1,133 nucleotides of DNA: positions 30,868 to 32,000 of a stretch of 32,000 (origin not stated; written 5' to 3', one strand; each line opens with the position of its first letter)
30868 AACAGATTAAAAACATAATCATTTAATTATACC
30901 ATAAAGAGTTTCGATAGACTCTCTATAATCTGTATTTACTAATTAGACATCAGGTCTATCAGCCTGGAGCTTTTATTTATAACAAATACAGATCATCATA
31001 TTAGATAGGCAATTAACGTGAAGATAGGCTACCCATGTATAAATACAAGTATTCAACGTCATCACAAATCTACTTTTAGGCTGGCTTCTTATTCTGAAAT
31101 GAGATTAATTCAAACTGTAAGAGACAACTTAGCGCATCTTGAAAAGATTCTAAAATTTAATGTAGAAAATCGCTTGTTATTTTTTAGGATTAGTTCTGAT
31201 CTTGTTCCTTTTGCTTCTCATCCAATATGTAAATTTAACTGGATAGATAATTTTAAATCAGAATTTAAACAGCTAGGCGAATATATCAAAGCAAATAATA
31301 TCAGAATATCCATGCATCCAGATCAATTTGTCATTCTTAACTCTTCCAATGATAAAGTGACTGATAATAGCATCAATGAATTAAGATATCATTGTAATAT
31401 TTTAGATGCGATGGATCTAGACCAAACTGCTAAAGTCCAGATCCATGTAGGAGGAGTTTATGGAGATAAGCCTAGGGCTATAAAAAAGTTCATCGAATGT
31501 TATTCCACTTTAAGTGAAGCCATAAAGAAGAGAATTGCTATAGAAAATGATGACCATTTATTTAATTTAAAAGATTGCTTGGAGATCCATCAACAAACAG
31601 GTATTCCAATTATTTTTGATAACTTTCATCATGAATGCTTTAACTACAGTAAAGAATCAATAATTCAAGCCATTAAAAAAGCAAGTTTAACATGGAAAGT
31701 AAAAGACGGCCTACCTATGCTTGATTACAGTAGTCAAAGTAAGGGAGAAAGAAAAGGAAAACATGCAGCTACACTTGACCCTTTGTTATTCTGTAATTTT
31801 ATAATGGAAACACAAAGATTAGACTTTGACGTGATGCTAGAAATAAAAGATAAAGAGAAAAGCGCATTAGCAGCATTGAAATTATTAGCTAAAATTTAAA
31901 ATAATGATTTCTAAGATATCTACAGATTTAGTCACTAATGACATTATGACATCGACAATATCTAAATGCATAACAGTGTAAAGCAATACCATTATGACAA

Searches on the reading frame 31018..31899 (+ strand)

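Call 53: search_protein_families(library=pfam, proteins=[window:31018-31899:+], max_evalue=0.001)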
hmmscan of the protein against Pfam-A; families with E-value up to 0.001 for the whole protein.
window:31018-31899:+ (293 aa): 2 families
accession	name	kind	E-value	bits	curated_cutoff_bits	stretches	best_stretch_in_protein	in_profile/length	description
PF03851.20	UvdE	-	6.9e-61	206.3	24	1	19-261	32-271/275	UV-endonuclease UvdE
PF01261.30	AP_endonuc_2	-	2e-05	24.9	31.1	1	79-207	26-164/249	Xylose isomerase-like TIM barrel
